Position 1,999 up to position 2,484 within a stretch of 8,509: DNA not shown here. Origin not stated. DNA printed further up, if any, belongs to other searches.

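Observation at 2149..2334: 61-aa partner protein downstream of the GNAT-like gene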

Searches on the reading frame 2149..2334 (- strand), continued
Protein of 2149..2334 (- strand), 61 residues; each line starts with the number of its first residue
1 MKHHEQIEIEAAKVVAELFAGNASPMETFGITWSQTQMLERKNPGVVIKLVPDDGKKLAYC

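Call 115: get_annotated_region(hit=H96, flank=3000)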
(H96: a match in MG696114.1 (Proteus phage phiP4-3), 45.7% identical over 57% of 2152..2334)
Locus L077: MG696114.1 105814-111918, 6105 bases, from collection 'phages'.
description: Proteus phage phiP4-3, complete genome.
organism: Proteus phage phiP4-3 (NCBI taxid 2065203)
taxonomy: Viruses; Duplodnaviria; Heunggongvirae; Uroviricota; Caudoviricetes; Straboviridae; Bragavirus; Bragavirus p43
host: Proteus penneri; source: fish; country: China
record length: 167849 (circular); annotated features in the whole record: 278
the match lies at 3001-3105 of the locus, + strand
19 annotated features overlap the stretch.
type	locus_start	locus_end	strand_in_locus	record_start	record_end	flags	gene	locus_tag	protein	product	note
CDS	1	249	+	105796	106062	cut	-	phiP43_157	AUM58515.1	hypothetical protein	-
CDS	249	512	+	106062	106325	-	-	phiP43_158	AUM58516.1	putative membrane protein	-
CDS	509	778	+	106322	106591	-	-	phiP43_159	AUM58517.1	hypothetical protein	-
CDS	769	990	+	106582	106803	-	-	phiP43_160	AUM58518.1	hypothetical protein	-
CDS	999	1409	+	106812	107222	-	-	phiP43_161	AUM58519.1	nudix hydrolase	-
CDS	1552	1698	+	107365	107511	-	-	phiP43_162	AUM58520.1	hypothetical protein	-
CDS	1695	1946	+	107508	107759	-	-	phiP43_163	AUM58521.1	carbamoyltransferase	-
CDS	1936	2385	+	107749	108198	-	-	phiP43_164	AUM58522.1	hypothetical protein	-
CDS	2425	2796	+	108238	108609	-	-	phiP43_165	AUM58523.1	endolysin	-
CDS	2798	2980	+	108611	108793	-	-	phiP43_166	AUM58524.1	hypothetical protein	-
CDS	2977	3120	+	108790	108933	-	-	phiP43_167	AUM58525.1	hypothetical protein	-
CDS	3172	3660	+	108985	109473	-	-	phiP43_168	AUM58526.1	hypothetical protein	-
CDS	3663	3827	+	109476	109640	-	-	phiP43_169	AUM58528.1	hypothetical protein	-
CDS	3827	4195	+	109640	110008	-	-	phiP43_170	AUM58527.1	hypothetical protein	-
CDS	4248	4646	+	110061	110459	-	-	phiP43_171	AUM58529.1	endonuclease V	-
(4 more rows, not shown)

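Call 116: get_annotated_region(hit=H95, flank=3000)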
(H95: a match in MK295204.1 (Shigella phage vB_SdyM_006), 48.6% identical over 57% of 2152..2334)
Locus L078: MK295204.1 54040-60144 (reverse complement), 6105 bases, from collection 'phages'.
description: Shigella phage vB_SdyM_006, complete genome.
organism: Shigella phage vB_SdyM_006 (NCBI taxid 2500762)
taxonomy: Viruses; Duplodnaviria; Heunggongvirae; Uroviricota; Caudoviricetes; Straboviridae; Bragavirus
host: Shigella dysenteriae; source: -; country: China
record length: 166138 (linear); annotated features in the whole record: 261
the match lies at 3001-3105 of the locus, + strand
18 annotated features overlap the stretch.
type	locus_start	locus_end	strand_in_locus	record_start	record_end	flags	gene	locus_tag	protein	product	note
CDS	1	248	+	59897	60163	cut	-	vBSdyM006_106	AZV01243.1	hypothetical protein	similar to hypothetical protein phiP43_157 [Proteus phage phiP4-3]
CDS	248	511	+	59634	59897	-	-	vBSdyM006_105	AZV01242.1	membrane protein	similar to membrane protein [Proteus phage phiP4-3]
CDS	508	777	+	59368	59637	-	-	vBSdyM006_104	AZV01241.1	hypothetical protein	similar to hypothetical protein phiP43_159 [Proteus phage phiP4-3]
CDS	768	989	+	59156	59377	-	-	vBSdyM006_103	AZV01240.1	hypothetical protein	similar to hypothetical protein phiP43_160 [Proteus phage phiP4-3]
CDS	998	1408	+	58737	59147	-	-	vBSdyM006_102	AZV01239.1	nudix hydrolase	similar to nudix hydrolase [Proteus phage PM2]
CDS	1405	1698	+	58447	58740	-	-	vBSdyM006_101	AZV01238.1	hypothetical protein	similar to hypothetical protein phiP43_162 [Proteus phage phiP4-3]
CDS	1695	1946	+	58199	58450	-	-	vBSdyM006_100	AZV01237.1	hypothetical protein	similar to unkown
CDS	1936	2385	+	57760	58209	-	-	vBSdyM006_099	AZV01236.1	hypothetical protein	similar to hypothetical protein phiP43_164 [Proteus phage phiP4-3]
CDS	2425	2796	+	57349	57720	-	-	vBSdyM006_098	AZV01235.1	hypothetical protein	similar to endolysin [Proteus phage vB_PmiM_Pm5461]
CDS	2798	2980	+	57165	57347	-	-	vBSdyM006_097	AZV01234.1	endolysin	similar to hypothetical protein phiP43_166 [Proteus phage phiP4-3]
CDS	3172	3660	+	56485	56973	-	-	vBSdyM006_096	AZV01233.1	hypothetical protein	similar to hypothetical protein phiP43_168 [Proteus phage phiP4-3]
CDS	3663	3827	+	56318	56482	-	-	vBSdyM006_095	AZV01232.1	hypothetical protein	similar to hypothetical protein phiP43_169 [Proteus phage phiP4-3]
CDS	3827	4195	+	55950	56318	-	-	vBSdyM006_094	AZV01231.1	hypothetical protein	similar to hypothetical protein Pm5461_097 [Proteus phage vB_PmiM_Pm5461]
CDS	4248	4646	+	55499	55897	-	-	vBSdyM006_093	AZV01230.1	hypothetical protein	similar to hypothetical protein [Proteus phage PM2]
CDS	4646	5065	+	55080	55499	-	-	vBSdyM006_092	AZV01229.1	site-specific RNA endonuclease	similar to site-specific RNA endonuclease [Morganella phage vB_MmoM_MP1]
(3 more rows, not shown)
